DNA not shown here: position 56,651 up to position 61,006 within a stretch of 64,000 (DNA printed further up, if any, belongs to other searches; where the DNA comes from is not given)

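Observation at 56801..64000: Virion-type RNA polymerase encoded leftward, converging on the structural operon, followed by a second 1351-aa gene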

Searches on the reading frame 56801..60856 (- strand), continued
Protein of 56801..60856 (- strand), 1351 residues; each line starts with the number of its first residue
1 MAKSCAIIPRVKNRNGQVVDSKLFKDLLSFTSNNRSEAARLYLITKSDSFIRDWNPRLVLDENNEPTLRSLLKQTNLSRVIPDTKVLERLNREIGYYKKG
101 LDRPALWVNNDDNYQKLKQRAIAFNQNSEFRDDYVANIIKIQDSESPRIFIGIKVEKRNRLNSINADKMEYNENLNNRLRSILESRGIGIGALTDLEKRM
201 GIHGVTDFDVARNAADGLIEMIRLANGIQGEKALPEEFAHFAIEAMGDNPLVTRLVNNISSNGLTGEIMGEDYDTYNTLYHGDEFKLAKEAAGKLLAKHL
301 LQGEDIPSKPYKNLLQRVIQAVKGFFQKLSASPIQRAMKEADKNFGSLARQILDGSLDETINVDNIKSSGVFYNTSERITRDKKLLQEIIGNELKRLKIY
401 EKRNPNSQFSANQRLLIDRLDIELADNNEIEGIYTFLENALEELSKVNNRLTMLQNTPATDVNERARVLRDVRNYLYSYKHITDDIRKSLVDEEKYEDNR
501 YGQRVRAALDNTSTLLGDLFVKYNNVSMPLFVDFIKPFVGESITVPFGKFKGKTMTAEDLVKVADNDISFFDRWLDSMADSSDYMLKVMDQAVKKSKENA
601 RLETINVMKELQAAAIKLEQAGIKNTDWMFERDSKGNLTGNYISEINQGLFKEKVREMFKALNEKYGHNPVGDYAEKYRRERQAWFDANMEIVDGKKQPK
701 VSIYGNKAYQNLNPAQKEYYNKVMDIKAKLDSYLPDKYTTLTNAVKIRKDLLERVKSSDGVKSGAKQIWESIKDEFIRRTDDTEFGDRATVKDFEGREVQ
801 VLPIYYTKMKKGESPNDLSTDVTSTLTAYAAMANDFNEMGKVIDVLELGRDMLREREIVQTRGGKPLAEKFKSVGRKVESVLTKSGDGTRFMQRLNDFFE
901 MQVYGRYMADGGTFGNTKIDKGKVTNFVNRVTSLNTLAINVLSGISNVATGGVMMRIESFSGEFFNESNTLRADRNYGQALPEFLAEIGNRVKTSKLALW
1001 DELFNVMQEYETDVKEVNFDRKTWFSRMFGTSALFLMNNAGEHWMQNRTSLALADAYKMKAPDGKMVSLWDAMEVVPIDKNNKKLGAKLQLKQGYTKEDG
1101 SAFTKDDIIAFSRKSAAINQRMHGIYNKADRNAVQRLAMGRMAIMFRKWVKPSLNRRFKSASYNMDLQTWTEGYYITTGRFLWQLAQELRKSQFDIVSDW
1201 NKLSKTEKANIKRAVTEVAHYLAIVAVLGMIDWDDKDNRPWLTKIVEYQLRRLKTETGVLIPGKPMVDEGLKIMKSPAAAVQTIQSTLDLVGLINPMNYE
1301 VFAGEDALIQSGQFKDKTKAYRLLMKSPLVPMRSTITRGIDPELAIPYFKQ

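Call 35: find_homologous_proteins(query=window:56804-60856:-, max_evalue=0.00001)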
Query window:56804-60856:- (1351 aa): 871 proteins with E <= 0.00001 among 8000 candidates; the best 120 are listed.
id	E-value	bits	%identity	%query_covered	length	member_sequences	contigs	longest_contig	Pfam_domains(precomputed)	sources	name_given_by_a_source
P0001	0.0e+0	2913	96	100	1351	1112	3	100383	-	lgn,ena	-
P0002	0.0e+0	2808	91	100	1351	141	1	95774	-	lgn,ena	-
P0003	0.0e+0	2796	91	100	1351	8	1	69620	-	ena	-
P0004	0.0e+0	2785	90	100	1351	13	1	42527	-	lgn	-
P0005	0.0e+0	2784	90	100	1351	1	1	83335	-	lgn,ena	-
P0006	0.0e+0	2781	90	100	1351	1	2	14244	-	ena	-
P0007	0.0e+0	2780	90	100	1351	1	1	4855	-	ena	-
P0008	0.0e+0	2768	90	100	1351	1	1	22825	-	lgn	-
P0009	0.0e+0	2765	90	100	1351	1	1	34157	-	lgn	-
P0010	0.0e+0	2765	90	100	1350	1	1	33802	-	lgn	-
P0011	0.0e+0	2762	90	100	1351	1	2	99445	-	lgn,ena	-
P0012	0.0e+0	2762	89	100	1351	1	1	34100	-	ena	-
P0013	0.0e+0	2754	89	100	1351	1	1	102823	-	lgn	-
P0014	0.0e+0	2753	89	100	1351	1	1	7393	-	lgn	-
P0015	0.0e+0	2748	89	100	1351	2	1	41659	-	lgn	-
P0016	0.0e+0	2746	89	100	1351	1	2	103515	-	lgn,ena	-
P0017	0.0e+0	2745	89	100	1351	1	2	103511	-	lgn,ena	-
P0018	0.0e+0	2743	89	100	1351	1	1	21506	-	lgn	-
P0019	0.0e+0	2743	89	100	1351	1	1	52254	-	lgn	-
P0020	0.0e+0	2742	89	100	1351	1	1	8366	-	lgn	-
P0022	0.0e+0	2731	89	100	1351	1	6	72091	-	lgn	-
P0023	0.0e+0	2723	88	100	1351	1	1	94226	-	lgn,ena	-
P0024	0.0e+0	2718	88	100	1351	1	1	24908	-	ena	-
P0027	0.0e+0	2686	86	100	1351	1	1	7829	-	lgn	-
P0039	0.0e+0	2665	86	100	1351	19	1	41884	-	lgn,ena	-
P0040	0.0e+0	2663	85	100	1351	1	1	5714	-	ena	-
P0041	0.0e+0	2658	85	100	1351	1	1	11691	-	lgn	-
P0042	0.0e+0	2656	85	100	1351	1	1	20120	-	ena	-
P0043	0.0e+0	2638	85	100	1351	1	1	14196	-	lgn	-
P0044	0.0e+0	2638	86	100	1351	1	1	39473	-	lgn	-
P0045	0.0e+0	2634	85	100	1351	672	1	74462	-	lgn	-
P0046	0.0e+0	2627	84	100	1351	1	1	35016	-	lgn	-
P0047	0.0e+0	2624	84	100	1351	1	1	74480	-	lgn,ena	-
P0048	0.0e+0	2613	84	100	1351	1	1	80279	-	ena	-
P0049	0.0e+0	2613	84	100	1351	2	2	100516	-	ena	-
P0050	0.0e+0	2594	84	100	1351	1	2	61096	-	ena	-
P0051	0.0e+0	2587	83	100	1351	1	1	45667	-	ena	-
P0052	0.0e+0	2579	83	100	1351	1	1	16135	-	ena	-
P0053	0.0e+0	2578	82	100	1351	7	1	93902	-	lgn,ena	-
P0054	0.0e+0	2578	84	100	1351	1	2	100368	-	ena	-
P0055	0.0e+0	2569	83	100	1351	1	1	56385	-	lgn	-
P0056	0.0e+0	2562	83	100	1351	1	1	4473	-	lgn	-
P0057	0.0e+0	2561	83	100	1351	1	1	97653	-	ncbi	-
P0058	0.0e+0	2559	83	100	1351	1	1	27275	-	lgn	-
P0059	0.0e+0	2553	83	100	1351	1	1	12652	-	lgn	-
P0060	0.0e+0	2545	82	100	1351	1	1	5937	-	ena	-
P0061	0.0e+0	2541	81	100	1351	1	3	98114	-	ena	-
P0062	0.0e+0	2536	81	100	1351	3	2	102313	-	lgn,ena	-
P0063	0.0e+0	2534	82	100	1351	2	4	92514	-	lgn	-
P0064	0.0e+0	2529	81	100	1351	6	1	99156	-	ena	-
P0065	0.0e+0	2518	81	100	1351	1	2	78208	-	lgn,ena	-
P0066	0.0e+0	2516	81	100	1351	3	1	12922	-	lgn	-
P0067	0.0e+0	2514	81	100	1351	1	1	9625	-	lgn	-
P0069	0.0e+0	2507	80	100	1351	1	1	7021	-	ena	-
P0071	0.0e+0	2452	79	100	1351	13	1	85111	-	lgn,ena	-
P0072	0.0e+0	2449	79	100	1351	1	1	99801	-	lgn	-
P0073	0.0e+0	2449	79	100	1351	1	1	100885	-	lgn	-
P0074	0.0e+0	2448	79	100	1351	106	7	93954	-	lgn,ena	-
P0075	0.0e+0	2448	79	100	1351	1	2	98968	-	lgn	-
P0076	0.0e+0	2445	79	100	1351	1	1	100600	-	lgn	-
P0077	0.0e+0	2443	79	100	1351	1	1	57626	-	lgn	-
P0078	0.0e+0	2441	79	100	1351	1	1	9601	-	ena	-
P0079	0.0e+0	2436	78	100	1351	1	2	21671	-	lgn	-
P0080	0.0e+0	2420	78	100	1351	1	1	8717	-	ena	-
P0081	0.0e+0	2419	78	100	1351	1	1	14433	-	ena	-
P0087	0.0e+0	2409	78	100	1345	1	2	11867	-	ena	-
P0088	0.0e+0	2409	78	100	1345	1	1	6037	-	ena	-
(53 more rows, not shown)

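Call 44: search_protein_families(library=pfam, proteins=[L003:11040-15305:+, L002:16339-23364:-, L004:16171-22839:-, L004:11992-16101:+], max_evalue=0.1)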
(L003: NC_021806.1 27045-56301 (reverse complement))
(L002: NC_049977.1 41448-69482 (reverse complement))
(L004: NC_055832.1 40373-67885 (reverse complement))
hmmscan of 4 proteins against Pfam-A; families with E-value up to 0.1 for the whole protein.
L003:11040-15305:+ (1421 aa): 1 family
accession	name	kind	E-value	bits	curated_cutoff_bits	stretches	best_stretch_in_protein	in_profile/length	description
PF07728.20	AAA_5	-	0.065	13.7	22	0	904-978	42-121/139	AAA domain (dynein-related subfamily)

L002:16339-23364:- (2341 aa): 2 families
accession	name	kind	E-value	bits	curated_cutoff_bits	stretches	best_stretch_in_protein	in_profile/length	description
PF23130.1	IcmW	-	0.045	14.3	27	0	688-789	7-108/144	IcmW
PF22222.1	Cpf1_PI-like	-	0.089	13.9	27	1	2226-2275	18-67/91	CRISPR-associated endonuclease Cpf1 PI domain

L004:16171-22839:- (2222 aa): 2 families
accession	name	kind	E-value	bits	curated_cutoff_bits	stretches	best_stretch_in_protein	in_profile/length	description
PF12705.13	PDDEXK_1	-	0.025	15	22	0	1987-2071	120-187/247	PD-(D/E)XK nuclease superfamily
PF15571.11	Imm44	-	0.057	14.1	25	0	2038-2069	20-51/126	Immunity protein 44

L004:11992-16101:+ (1369 aa): 1 family
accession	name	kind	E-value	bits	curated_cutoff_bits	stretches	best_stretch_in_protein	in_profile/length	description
PF18441.6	Hen1_Lam_C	-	0.015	15.6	25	1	1092-1151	49-113/136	Hen1 La-motif C-terminal domain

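Call 48: get_annotated_region(hit=H53, flank=11000)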
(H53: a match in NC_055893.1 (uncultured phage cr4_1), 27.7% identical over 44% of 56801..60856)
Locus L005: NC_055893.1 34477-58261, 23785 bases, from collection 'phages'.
description: CrAssphage cr4_1, complete genome.
organism: uncultured phage cr4_1 (NCBI taxid 2772084)
taxonomy: Viruses; Duplodnaviria; Heunggongvirae; Uroviricota; Caudoviricetes; Crassvirales; Suoliviridae; Loutivirinae; Buorbuivirus; Buorbuivirus hominis
host: -; source: human feces; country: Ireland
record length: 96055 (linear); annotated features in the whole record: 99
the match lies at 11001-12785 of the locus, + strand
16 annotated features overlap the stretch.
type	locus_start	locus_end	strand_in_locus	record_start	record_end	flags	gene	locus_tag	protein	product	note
CDS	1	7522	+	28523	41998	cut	-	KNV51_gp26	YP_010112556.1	hypothetical protein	gp_75527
CDS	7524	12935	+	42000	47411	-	-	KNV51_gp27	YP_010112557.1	VOG1134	gp_75528; exonuclease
CDS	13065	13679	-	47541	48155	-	-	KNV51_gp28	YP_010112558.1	hypothetical protein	gp_75529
CDS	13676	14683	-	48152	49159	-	-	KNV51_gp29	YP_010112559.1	exonuclease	gp_75530; exonuclease, CRISPR-associated protein Cas4Csa1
CDS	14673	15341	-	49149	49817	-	-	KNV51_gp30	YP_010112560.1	DNA double-strand break repair protein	gp_75531; DNA double-strand break repair, MRE11 nuclease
CDS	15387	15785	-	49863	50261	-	-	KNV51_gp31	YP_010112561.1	Holliday junction resolvase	gp_75532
CDS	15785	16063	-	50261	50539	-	-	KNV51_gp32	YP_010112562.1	hypothetical protein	gp_75533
CDS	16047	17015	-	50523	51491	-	-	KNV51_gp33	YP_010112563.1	DNA primase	gp_75534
CDS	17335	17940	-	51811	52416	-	-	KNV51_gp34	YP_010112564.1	hypothetical protein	gp_75535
CDS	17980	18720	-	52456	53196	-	-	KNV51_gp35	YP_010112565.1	ATP-binding protein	gp_75536; AAA domain, phage P-loop domain, flagella-related protein H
CDS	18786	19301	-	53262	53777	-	-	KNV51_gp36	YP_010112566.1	hypothetical protein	gp_75537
CDS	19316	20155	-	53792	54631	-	-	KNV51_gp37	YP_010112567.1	DNA helicase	gp_75538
CDS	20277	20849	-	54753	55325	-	-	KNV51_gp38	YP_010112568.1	segregation and condensation protein B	gp_75539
CDS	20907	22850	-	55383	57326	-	-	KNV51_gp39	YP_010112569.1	DNA polymerase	gp_75540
CDS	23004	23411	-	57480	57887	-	-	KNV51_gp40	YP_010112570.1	hypothetical protein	gp_75541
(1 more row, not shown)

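Call 49: get_annotated_region(hit=H44, flank=11000)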
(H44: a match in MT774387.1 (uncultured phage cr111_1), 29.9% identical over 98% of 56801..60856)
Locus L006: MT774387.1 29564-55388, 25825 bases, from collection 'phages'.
description: Uncultured phage cr111_1, complete genome.
organism: uncultured phage cr111_1 (NCBI taxid 2772071)
taxonomy: Viruses; Duplodnaviria; Heunggongvirae; Uroviricota; Caudoviricetes; Crassvirales; Steigviridae; Asinivirinae; Lahndsivirus; Lahndsivirus rarus
host: -; source: human feces; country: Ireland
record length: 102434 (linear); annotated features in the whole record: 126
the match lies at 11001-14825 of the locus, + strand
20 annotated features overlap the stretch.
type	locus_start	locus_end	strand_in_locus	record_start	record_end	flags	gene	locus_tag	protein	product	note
CDS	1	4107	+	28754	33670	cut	-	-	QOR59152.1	putative RNA-polymerase subunit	gp_23261; putative RNA-polymerase subunit [phiCrAss001]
CDS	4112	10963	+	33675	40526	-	-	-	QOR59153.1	putative RNA polymerase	gp_23262; putative RNA polymerase [phiCrAss001]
CDS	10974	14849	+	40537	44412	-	-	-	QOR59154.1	putative RNA-polymerase subunit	gp_23263; putative RNA-polymerase subunit [phiCrAss001]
CDS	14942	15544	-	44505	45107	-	-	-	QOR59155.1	hypothetical protein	gp_23264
CDS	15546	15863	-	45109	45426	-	-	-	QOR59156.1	hypothetical protein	gp_23265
CDS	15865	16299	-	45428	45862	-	-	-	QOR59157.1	flavin-dependent thymidylate synthase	gp_23266; Thymidylate synthase, flavin-dependent [phiCrAss001]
CDS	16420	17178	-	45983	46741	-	-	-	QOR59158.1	hypothetical protein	gp_23267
CDS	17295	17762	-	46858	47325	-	-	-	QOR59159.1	flavin-dependent thymidylate synthase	gp_23268; Thymidylate synthase, flavin-dependent [phiCrAss001]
CDS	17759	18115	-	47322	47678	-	-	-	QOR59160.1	hypothetical protein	gp_23269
CDS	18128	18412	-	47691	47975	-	-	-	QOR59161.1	hypothetical protein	gp_23270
CDS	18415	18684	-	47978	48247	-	-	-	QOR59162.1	thioredoxin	gp_23271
CDS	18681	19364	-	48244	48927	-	-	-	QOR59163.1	deoxynucleoside monophosphate kinase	gp_23272; VOG0020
CDS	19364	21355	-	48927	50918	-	-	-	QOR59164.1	DNA polymerase I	gp_23273; DNA polymerase I [phiCrAss001]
CDS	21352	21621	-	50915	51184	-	-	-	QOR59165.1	muconolactone isomerase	gp_23274; Muconolactone isomerase [phiCrAss001]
CDS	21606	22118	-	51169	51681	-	-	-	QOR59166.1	hypothetical protein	gp_23275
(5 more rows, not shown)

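Call 72: find_encoding_contigs(protein=window:56801-60856:-, flank=10000, max_places=3)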
Protein window:56801-60856:- (1351 aa): 4 contigs read that carry it; 2 places shown.
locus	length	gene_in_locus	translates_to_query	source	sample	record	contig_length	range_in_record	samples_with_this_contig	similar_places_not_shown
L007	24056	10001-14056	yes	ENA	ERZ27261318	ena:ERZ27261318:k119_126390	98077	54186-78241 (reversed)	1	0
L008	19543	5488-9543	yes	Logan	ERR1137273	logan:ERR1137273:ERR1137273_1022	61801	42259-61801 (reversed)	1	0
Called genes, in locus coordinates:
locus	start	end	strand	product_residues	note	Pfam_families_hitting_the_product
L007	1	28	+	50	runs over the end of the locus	-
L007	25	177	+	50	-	-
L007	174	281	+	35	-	-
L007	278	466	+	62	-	-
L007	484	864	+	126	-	-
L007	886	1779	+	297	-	PF02511:Thy1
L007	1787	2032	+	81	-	-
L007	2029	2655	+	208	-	-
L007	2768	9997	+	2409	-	-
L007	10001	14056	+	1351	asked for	-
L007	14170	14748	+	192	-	PF07463:NUMOD4, PF13392:HNH_3 (weak)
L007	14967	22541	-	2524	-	-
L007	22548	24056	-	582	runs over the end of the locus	PF25712:crAss_CARGO2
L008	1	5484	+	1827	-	?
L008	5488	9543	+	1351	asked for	-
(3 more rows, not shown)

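Call 75: search_solved_structures(query=L007:2768-9997:+, max_evalue=0.01, show_alignments=0)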
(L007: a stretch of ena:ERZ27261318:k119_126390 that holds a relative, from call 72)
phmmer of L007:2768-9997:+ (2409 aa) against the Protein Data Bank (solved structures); distinct sequences matched with E-value up to 0.01: 1.
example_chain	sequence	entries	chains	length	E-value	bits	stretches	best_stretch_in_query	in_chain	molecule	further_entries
6vr4_A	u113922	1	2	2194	1.5e-32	115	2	956-1613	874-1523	DNA-dependent RNA polymerase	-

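Call 79: search_protein_families(library=pfam, proteins=[L007:2768-9997:+], max_evalue=0.01)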
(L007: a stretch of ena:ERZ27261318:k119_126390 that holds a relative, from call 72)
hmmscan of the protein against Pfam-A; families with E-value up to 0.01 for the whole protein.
L007:2768-9997:+ (2409 aa): 0 families
